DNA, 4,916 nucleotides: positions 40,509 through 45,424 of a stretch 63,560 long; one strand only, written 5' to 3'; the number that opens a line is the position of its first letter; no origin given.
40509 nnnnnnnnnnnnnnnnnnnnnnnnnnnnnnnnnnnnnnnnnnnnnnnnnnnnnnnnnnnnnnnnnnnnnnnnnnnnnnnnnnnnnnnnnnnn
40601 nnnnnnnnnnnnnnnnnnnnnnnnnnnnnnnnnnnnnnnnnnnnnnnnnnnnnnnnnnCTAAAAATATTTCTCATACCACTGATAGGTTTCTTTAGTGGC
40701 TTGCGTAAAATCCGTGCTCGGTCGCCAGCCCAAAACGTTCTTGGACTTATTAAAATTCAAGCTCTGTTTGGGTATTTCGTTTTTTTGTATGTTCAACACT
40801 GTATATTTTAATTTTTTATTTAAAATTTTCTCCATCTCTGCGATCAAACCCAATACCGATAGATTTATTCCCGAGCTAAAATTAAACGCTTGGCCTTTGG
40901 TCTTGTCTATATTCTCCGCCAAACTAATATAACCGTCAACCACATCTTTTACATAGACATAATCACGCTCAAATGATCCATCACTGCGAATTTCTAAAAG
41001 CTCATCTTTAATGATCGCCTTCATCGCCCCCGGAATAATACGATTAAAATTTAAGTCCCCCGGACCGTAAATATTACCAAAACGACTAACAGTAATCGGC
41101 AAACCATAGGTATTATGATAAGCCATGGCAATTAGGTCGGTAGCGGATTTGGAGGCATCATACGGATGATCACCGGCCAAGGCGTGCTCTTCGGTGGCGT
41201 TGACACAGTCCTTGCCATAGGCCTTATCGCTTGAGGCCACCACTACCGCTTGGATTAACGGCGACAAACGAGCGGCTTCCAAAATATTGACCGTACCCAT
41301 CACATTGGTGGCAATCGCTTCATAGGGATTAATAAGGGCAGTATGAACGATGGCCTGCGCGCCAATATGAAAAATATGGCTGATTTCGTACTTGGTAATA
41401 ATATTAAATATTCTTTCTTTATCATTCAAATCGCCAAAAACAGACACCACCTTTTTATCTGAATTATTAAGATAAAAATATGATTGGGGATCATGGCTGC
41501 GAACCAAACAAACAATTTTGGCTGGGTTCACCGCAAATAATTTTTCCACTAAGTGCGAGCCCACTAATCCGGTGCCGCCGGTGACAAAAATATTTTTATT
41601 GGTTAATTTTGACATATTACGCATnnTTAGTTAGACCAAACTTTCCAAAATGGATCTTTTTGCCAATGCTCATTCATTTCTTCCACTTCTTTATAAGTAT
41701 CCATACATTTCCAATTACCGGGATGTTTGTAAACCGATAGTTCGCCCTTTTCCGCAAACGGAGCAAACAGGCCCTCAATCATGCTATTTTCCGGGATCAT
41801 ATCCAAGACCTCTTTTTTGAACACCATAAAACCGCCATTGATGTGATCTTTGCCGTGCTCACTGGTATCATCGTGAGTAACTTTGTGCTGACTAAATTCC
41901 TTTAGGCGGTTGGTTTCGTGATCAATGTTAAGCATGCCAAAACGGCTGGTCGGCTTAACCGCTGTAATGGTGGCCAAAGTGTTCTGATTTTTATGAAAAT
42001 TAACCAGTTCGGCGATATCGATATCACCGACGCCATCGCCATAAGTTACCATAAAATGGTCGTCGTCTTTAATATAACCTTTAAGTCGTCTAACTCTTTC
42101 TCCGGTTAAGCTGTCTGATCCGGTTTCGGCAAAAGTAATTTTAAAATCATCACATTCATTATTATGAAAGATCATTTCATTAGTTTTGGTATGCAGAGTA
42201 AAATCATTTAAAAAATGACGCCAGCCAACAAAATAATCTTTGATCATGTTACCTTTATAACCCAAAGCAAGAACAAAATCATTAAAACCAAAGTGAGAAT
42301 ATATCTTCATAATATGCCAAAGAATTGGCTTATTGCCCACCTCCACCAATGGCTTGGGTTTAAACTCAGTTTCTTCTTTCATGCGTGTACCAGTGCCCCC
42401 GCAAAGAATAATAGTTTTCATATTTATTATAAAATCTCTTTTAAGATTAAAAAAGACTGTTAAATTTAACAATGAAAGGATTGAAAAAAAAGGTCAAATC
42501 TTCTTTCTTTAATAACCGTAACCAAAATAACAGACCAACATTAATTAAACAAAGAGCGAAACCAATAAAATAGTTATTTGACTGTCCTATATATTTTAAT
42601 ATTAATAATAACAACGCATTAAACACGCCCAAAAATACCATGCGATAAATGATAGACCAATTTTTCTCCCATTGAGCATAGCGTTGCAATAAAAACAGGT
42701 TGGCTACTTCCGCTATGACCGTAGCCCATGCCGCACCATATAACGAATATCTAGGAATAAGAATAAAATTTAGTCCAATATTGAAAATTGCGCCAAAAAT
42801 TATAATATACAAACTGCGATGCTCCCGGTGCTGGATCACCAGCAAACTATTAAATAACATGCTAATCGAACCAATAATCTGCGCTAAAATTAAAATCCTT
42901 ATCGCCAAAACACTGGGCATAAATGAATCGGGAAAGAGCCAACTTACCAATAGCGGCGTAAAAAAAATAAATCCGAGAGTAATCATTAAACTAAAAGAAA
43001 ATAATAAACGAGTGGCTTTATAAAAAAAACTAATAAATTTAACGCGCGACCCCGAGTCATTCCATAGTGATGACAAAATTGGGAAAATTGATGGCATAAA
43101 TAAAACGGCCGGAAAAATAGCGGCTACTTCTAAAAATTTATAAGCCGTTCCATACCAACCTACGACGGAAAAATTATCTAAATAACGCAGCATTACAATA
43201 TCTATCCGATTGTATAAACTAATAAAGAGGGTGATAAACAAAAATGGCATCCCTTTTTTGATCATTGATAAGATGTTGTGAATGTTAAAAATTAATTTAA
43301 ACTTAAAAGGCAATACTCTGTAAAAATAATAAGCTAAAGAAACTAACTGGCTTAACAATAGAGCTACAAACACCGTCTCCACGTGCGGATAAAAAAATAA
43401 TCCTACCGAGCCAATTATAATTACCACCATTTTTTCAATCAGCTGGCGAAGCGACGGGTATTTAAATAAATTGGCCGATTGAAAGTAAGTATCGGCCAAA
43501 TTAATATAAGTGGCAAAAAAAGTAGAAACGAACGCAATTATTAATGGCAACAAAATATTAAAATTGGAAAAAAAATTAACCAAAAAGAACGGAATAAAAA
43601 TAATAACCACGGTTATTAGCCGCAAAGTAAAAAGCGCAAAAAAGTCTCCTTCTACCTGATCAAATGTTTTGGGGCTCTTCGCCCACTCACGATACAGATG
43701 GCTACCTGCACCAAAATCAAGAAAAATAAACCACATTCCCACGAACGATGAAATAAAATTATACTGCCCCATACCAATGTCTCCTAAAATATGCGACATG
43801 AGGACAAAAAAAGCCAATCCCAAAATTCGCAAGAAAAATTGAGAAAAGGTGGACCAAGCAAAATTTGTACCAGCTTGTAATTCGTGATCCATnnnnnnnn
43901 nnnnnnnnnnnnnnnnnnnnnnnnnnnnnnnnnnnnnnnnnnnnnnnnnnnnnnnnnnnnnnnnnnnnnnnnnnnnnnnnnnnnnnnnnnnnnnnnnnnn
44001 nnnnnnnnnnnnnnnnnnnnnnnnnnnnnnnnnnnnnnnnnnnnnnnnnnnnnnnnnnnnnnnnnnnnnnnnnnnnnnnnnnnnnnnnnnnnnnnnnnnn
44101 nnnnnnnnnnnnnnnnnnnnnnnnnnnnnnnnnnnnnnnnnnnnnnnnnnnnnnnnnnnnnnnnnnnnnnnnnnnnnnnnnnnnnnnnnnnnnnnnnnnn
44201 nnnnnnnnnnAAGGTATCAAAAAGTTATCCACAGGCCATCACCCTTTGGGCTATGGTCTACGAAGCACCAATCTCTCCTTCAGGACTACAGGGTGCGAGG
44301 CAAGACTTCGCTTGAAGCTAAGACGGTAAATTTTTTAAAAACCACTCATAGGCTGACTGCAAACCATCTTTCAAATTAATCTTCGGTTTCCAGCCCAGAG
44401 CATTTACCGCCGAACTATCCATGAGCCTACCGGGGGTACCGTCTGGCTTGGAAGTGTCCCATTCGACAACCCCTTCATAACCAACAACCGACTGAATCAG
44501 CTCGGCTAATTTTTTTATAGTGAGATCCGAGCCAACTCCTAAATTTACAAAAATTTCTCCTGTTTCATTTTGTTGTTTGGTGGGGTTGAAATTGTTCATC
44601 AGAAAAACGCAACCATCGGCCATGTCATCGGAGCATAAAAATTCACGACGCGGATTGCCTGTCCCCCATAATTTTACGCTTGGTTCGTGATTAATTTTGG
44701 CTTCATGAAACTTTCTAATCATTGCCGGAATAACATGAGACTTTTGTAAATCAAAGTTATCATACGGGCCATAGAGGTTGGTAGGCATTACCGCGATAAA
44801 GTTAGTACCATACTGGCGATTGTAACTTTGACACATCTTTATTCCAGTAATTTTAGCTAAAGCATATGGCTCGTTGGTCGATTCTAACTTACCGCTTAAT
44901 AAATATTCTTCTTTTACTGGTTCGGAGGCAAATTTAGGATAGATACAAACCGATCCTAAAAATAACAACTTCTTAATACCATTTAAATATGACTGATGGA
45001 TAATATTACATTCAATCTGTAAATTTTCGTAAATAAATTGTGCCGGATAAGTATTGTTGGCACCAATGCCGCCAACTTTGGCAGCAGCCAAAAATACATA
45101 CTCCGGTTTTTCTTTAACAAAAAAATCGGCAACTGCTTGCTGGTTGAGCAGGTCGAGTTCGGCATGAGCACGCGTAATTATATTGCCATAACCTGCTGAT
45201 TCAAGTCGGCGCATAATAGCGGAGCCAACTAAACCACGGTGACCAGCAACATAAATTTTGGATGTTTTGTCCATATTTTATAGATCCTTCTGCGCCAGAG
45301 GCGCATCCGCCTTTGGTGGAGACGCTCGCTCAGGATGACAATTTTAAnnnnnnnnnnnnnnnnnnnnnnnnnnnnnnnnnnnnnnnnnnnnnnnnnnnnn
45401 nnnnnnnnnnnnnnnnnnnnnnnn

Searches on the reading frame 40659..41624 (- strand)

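Call 14: search_protein_families(library=pfam, proteins=[window:40659-41624:-], max_evalue=0.01)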
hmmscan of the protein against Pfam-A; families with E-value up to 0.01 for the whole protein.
window:40659-41624:- (321 aa): 9 families
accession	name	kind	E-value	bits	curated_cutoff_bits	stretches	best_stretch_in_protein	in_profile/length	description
PF16363.11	GDP_Man_Dehyd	-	4.8e-46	158.2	27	1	13-313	1-332/332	GDP-mannose 4,6 dehydratase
PF01370.27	Epimerase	-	8e-44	150.3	20.9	1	12-248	1-238/240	NAD dependent epimerase/dehydratase family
PF02719.21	Polysacc_synt_2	-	5.9e-23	81.9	20.2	1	12-188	1-174/293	Polysaccharide biosynthesis protein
PF07993.18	NAD_binding_4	-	1.4e-18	67.4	20.1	1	14-210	1-235/258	Male sterility protein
PF01073.25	3Beta_HSD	-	3.5e-16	59.5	22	1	14-243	2-236/280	3-beta hydroxysteroid dehydrogenase/isomerase family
PF05368.20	NmrA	-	4.2e-06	27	27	1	9-79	2-70/298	NmrA-like family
PF04321.23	RmlD_sub_bind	-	3.2e-05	23.6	27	1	11-194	2-160/287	RmlD substrate binding domain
PF13460.12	NAD_binding_10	-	0.00011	22.6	27.2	1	16-136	1-102/184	NAD(P)H-binding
PF08659.16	KR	-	0.0006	20.2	22.6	1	13-133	4-138/180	KR domain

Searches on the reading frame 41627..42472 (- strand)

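Call 14: search_protein_families(library=pfam, proteins=[window:41627-42472:-], max_evalue=0.01)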
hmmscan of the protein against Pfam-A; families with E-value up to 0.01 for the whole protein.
window:41627-42472:- (281 aa): 2 families
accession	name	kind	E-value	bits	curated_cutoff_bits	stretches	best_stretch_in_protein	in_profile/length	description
PF00483.29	NTP_transferase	-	2.9e-14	53.7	21.2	1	19-231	1-201/245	Nucleotidyl transferase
PF12804.13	NTP_transf_3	-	4.6e-07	30.6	27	1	21-73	2-49/160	MobA-like NTP transferase domain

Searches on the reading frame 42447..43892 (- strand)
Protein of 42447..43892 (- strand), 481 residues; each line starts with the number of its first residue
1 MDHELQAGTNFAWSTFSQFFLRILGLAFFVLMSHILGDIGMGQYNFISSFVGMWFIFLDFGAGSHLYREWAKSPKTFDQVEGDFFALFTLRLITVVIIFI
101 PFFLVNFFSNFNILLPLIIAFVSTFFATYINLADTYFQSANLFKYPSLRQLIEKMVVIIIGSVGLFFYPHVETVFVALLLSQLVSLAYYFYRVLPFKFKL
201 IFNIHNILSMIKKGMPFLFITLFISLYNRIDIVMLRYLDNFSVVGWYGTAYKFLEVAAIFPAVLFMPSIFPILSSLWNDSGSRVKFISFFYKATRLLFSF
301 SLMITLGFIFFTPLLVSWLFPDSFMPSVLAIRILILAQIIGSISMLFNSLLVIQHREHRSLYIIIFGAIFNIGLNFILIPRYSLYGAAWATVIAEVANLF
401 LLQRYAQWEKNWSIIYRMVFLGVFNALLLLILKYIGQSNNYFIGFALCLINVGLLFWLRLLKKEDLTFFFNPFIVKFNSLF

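Call 4: search_protein_families(library=pfam, proteins=[window:42447-43892:-], max_evalue=0.01)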
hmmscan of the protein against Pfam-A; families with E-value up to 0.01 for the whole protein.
window:42447-43892:- (481 aa): 2 families
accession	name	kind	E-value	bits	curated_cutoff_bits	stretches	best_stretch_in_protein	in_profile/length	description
PF01943.22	Polysacc_synt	-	1.2e-24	87.6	28.2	1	9-277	3-274/274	Polysaccharide biosynthesis protein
PF13440.11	Polysacc_synt_3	-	1.9e-10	41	23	1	41-328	11-292/293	Polysaccharide biosynthesis protein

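Call 18: search_protein_families(library=ncbifam, proteins=[window:42447-43892:-], max_evalue=0.01)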
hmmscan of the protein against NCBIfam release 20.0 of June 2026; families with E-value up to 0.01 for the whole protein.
window:42447-43892:- (481 aa): 5 families
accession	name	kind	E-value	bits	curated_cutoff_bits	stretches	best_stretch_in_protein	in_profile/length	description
NF041871.1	Wzx_EPS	equivalog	4e-12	45.6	800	1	26-389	21-382/492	exopolysaccharide biosynthesis flippase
TIGR00797.1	matE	subfamily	1.2e-07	31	147.4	1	257-411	39-197/396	MATE family efflux transporter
TIGR02900.1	spore_V_B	equivalog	5.7e-05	22.1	372.3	1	15-226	9-232/488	stage V sporulation protein B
NF007773.0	PRK10459.1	equivalog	0.0012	17.9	273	1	12-401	12-397/492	MOP flippase family protein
NF050818.1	PolSacchBiosHfsF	equivalog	0.0012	17.9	700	1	360-398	357-399/468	polysaccharide biosynthesis protein HfsF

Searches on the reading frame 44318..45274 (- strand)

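Call 4: search_protein_families(library=pfam, proteins=[window:44318-45274:-], max_evalue=0.01)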
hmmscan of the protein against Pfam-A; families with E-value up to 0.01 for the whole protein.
window:44318-45274:- (318 aa): 3 families
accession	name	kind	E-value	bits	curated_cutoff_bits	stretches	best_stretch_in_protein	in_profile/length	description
PF01370.27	Epimerase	-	1.5e-62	211.6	20.9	1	7-232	1-231/240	NAD dependent epimerase/dehydratase family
PF16363.11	GDP_Man_Dehyd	-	5.4e-14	52.8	27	1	39-306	58-330/332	GDP-mannose 4,6 dehydratase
PF04321.23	RmlD_sub_bind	-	4.8e-05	23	27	1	6-65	2-60/287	RmlD substrate binding domain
